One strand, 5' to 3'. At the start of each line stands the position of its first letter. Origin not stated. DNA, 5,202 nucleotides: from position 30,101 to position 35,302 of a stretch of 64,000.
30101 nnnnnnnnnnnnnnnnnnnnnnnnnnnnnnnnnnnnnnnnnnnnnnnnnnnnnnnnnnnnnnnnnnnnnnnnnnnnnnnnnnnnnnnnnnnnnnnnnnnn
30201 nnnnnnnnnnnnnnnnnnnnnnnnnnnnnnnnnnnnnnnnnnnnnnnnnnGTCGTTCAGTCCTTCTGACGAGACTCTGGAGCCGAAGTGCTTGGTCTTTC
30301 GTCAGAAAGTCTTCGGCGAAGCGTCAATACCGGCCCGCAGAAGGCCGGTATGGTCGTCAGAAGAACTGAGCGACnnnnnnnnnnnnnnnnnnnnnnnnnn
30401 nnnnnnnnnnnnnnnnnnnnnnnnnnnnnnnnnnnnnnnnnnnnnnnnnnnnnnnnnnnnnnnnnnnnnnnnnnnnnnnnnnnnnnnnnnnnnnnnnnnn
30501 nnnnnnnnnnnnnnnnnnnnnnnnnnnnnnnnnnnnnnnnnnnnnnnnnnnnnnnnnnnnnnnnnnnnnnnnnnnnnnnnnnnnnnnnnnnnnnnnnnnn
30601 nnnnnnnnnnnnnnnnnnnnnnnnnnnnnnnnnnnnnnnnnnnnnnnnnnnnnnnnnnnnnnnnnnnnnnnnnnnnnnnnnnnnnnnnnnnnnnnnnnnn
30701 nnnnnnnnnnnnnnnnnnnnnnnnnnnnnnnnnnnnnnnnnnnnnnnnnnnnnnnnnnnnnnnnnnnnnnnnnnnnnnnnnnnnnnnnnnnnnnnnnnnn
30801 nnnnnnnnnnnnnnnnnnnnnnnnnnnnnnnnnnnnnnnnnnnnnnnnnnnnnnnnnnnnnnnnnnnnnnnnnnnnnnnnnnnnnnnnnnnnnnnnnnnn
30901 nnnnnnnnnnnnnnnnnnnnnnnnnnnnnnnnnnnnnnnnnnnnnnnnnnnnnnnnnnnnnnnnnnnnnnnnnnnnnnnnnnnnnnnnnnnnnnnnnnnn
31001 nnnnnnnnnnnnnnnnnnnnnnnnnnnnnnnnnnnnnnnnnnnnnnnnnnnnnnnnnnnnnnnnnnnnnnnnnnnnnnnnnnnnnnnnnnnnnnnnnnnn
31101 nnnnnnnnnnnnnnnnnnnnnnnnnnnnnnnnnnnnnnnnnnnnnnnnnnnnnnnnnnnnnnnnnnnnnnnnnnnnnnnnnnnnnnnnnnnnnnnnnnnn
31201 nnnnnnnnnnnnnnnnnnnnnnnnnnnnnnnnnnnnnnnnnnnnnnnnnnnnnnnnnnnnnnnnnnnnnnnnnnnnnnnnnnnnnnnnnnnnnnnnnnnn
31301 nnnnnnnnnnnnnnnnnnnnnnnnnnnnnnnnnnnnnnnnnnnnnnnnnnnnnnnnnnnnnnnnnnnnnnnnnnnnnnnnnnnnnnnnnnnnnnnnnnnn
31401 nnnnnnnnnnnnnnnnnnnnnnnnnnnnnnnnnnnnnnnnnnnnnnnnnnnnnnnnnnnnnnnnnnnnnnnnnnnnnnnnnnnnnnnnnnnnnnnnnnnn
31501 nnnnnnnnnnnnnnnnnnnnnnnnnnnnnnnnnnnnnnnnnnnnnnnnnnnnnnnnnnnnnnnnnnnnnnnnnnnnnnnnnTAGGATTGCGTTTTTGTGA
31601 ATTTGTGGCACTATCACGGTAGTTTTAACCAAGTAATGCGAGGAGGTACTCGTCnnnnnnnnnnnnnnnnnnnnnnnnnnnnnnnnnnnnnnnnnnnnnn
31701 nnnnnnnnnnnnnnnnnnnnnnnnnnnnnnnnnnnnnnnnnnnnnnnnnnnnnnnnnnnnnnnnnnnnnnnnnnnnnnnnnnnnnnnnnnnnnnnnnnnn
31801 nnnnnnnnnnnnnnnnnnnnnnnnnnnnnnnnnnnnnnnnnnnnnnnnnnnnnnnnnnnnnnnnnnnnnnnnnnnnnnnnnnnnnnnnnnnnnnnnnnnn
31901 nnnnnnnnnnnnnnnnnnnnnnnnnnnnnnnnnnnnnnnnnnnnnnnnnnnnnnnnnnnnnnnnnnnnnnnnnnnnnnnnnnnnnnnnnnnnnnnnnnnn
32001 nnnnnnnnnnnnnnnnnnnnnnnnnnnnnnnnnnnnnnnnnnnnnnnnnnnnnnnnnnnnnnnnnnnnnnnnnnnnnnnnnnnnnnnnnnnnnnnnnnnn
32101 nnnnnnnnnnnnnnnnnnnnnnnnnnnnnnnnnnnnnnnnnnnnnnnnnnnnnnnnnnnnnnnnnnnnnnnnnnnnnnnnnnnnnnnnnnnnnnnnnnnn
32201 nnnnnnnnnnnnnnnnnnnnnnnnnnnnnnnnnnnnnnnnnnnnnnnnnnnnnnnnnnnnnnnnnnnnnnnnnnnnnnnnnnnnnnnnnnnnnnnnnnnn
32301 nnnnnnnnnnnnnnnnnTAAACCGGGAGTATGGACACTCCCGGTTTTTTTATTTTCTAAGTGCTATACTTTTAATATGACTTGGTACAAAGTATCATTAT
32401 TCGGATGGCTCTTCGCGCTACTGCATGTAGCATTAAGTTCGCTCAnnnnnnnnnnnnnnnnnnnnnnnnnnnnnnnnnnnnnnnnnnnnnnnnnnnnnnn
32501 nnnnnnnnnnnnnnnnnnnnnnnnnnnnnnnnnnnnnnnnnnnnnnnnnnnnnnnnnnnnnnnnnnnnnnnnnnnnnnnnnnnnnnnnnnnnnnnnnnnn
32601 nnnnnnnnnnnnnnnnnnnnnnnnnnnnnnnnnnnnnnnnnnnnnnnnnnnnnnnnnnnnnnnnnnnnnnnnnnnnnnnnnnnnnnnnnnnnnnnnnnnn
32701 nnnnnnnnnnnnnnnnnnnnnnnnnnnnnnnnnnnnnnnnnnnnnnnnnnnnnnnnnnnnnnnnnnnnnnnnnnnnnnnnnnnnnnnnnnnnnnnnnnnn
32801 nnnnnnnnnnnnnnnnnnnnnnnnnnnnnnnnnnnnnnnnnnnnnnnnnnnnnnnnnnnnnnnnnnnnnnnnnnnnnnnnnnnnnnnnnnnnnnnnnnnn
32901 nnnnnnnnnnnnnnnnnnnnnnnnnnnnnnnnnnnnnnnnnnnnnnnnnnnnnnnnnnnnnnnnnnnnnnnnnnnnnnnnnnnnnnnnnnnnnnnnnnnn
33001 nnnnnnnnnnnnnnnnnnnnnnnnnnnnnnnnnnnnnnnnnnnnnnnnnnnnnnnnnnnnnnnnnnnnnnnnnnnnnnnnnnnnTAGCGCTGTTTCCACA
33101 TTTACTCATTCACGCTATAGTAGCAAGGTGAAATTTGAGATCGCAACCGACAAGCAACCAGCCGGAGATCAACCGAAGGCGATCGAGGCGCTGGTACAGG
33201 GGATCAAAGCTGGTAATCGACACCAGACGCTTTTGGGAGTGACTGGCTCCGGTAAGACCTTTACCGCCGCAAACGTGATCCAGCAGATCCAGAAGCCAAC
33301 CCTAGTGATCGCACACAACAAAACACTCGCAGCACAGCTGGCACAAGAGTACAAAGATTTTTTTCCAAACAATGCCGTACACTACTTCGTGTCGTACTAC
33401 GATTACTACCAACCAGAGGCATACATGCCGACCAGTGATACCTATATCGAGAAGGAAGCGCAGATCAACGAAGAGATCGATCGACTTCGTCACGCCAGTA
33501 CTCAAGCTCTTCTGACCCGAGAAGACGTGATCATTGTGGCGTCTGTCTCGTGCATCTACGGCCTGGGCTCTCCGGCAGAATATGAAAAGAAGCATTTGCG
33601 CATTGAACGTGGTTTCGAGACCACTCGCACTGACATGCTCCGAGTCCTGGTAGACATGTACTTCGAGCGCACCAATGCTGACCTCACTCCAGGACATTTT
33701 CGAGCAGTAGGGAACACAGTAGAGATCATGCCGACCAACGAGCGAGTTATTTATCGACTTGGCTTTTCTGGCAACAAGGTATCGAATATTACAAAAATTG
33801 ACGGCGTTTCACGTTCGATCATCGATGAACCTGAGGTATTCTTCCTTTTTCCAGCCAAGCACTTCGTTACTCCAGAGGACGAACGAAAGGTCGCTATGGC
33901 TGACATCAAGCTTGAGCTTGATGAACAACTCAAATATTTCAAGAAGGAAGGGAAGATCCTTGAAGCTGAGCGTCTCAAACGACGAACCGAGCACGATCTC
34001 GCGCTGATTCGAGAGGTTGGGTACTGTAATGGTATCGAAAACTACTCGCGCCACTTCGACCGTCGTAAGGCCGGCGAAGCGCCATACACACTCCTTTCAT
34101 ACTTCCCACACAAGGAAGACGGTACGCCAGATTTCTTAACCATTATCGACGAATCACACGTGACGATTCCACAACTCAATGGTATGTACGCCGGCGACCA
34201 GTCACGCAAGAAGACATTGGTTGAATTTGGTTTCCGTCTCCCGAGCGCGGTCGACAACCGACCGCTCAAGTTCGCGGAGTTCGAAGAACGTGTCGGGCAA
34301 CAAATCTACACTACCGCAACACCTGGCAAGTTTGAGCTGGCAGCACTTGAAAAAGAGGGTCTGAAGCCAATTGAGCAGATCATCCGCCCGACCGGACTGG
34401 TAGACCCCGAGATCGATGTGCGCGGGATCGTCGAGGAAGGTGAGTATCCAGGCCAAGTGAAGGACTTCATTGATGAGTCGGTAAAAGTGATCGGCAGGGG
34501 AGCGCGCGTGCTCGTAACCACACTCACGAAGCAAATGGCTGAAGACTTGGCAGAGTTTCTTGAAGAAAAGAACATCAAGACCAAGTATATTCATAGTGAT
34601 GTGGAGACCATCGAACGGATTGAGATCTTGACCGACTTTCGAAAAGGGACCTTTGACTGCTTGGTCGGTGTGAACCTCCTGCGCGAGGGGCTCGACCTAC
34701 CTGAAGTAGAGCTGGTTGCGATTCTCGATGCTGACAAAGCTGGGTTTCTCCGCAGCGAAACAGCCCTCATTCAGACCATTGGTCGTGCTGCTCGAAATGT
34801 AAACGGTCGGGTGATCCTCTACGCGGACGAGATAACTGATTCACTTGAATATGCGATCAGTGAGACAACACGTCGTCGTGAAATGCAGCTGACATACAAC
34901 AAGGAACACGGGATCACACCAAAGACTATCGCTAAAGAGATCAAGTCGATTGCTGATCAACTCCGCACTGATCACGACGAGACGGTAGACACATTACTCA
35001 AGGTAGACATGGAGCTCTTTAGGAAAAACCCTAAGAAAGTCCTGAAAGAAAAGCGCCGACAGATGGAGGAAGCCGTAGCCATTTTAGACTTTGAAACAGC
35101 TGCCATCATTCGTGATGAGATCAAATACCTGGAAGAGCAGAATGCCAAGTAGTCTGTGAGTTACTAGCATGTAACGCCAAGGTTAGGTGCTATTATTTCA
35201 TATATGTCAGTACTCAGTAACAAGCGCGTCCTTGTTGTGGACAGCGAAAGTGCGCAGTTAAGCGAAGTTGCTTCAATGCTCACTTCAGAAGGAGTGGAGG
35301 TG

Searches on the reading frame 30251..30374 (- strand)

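Call 57: find_homologous_proteins(query=L163:9316-10500:-, max_evalue=1e-100)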
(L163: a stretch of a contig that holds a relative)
Query L163:9316-10500:- (395 aa): 7838 proteins with E <= 1e-100 among 8000 candidates; the best 120 are listed.
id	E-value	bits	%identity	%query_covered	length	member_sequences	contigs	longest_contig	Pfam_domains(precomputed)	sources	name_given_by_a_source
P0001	1.6e-267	905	99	100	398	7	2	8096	PF01702.26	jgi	-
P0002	1.1e-256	869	94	100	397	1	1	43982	PF01702.26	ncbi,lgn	-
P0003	6.9e-253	856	93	99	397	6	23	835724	PF01702.26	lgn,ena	-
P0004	3.2e-245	831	90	99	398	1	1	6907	PF01702.26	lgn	-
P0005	8.0e-243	823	89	100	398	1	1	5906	PF01702.26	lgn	-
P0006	1.1e-242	823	89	99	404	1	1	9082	PF01702.26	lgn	-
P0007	1.8e-233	793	85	100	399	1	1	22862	PF01702.26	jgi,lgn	jgi:queuine tRNA-ribosyltransferase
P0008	6.3e-233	791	85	100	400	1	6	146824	PF01702.26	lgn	-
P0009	1.1e-232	790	85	99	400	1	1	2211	PF01702.26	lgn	-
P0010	1.2e-232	790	85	100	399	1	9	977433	PF01702.26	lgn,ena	-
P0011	1.7e-232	789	85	99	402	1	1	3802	PF01702.26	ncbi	-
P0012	1.8e-232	789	85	99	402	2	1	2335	PF01702.26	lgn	-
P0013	3.1e-232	788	85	100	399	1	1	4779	PF01702.26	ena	-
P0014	1.2e-231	787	84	100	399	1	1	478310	PF01702.26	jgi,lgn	jgi:queuine tRNA-ribosyltransferase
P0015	1.4e-231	786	85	99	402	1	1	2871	PF01702.26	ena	-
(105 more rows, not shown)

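Call 58: find_encoding_contigs(protein=P0003, flank=1500, max_places=4)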
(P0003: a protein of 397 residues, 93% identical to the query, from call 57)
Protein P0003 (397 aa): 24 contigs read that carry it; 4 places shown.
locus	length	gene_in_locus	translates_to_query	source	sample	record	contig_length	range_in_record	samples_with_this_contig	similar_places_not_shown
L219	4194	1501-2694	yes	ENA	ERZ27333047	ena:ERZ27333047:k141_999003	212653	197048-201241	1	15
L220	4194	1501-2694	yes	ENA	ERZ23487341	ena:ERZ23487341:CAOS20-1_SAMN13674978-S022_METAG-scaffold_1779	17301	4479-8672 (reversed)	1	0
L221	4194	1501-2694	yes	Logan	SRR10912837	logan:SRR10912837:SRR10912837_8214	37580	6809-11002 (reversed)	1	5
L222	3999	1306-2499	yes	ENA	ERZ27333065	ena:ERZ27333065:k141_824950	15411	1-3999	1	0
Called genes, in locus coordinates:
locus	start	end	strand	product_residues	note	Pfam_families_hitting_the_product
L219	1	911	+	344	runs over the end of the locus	PF09587:PGA_cap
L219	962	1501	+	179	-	PF00254:FKBP_C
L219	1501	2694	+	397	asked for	PF01702:TGT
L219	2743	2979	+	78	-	-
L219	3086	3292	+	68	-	-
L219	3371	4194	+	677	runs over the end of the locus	PF04851:ResIII, PF17757:UvrB_inter, PF27431:UvrB_3rd, PF00271:Helicase_C, PF12344:UvrB, PF02151:UVR (weak)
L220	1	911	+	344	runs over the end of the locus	PF09587:PGA_cap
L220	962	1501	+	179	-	PF00254:FKBP_C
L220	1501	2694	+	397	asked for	PF01702:TGT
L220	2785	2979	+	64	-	-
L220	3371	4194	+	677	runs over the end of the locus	PF04851:ResIII, PF17757:UvrB_inter, PF27431:UvrB_3rd, PF00271:Helicase_C, PF12344:UvrB, PF02151:UVR (weak)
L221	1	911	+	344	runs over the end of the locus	PF09587:PGA_cap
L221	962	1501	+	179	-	PF00254:FKBP_C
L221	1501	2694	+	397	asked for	PF01702:TGT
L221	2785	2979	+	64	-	-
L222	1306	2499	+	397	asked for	PF01702:TGT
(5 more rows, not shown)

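Call 59: find_encoding_contigs(protein=P0004, flank=1500, max_places=2)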
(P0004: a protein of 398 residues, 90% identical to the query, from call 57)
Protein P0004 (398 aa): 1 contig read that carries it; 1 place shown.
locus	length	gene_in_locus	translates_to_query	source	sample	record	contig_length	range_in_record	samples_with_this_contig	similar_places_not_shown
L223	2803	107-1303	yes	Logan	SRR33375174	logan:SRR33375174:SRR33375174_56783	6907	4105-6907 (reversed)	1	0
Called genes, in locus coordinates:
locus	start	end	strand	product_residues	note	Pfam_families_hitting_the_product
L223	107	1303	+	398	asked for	PF01702:TGT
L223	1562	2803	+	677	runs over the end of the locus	PF04851:ResIII, PF17757:UvrB_inter, PF27431:UvrB_3rd, PF00271:Helicase_C, PF12344:UvrB, PF02151:UVR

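Call 60: find_encoding_contigs(protein=P0005, flank=1500, max_places=2)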
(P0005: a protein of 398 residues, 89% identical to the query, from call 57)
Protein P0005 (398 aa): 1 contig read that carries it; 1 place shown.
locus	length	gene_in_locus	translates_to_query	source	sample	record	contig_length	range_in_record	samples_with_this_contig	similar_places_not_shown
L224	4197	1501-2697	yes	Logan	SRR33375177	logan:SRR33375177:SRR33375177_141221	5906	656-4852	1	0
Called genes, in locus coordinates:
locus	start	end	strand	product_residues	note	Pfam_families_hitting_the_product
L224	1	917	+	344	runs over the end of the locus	PF09587:PGA_cap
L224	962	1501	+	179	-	PF00254:FKBP_C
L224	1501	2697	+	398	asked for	PF01702:TGT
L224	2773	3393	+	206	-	PF13328:HD_4, PF01966:HD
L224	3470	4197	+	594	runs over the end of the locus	?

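Call 61: find_encoding_contigs(protein=P0006, flank=1500, max_places=2)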
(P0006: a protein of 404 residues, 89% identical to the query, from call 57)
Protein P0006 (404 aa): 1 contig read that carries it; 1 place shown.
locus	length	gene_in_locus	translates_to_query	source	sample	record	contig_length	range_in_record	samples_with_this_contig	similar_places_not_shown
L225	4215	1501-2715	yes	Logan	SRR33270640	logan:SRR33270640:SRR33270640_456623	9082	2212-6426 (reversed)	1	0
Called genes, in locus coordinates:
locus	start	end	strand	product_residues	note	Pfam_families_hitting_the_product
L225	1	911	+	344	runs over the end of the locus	PF09587:PGA_cap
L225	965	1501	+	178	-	PF00254:FKBP_C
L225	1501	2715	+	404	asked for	PF01702:TGT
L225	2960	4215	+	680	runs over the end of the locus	PF04851:ResIII, PF17757:UvrB_inter, PF27431:UvrB_3rd, PF00271:Helicase_C, PF12344:UvrB, PF02151:UVR (weak)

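Call 73: find_encoding_contigs(protein=P0007, flank=1500, max_places=2)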
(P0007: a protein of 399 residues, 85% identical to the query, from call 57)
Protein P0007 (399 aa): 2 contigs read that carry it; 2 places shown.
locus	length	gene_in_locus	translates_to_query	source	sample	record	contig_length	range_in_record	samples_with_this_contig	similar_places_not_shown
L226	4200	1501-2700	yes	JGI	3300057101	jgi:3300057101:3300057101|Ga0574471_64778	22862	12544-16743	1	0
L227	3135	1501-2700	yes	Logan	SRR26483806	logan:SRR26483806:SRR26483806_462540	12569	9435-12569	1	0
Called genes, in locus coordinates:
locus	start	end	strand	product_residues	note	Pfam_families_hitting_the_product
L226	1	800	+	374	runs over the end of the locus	PF09587:PGA_cap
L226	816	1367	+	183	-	PF00254:FKBP_C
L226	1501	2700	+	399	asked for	PF01702:TGT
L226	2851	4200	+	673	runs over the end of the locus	PF00270:DEAD (faint), PF04851:ResIII, PF17757:UvrB_inter, PF27431:UvrB_3rd, PF00271:Helicase_C, PF12344:UvrB, PF02151:UVR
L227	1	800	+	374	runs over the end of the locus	PF09587:PGA_cap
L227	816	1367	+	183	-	PF00254:FKBP_C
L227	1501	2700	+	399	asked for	PF01702:TGT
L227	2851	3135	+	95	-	?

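Call 76: find_encoding_contigs(protein=P0014, flank=1500, max_places=2)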
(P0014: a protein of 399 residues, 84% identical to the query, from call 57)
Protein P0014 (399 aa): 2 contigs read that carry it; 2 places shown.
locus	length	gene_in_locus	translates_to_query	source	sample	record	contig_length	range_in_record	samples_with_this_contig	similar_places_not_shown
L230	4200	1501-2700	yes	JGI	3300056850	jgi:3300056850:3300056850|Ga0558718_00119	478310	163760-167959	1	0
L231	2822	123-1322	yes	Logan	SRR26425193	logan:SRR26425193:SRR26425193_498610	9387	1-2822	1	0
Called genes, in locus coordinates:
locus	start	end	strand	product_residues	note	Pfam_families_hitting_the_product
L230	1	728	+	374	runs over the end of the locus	PF09587:PGA_cap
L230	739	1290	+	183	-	PF00254:FKBP_C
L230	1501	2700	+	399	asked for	PF01702:TGT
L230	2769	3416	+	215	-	PF13328:HD_4 (weak)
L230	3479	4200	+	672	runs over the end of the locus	PF00270:DEAD (faint), PF04851:ResIII, PF17757:UvrB_inter, PF27431:UvrB_3rd, PF00271:Helicase_C, PF12344:UvrB, PF02151:UVR (weak)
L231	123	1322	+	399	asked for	PF01702:TGT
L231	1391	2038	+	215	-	PF13328:HD_4 (weak)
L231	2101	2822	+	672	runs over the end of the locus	PF00270:DEAD (faint), PF04851:ResIII, PF17757:UvrB_inter, PF27431:UvrB_3rd, PF00271:Helicase_C, PF12344:UvrB, PF02151:UVR (weak)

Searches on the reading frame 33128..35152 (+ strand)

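Call 11: search_protein_families(library=pfam, proteins=[window:33128-35152:+])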
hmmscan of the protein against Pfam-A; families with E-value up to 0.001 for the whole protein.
window:33128-35152:+ (674 aa): 7 families
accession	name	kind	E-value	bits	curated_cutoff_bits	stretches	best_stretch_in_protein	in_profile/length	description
PF00271.37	Helicase_C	-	6.4e-22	78.3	23.5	1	455-557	12-109/110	Helicase conserved C-terminal domain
PF12344.14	UvrB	-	2.9e-21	75.5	27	1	564-606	1-43/43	Ultra-violet resistance protein B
PF17757.6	UvrB_inter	-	9.8e-18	64.5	22.9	1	157-246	1-91/91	UvrB interaction domain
PF04851.21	ResIII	-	1.3e-14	54.9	22.5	1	13-137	6-131/164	Type III restriction enzyme, res subunit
PF02151.25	UVR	-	2.7e-08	33.7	21.5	1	636-671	1-36/36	UvrB/uvrC motif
PF00270.35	DEAD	-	7.6e-06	26.2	26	1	15-84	4-76/167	DEAD/DEAH box helicase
PF13604.12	AAA_30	-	0.00083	19.6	27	0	16-88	7-77/191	AAA domain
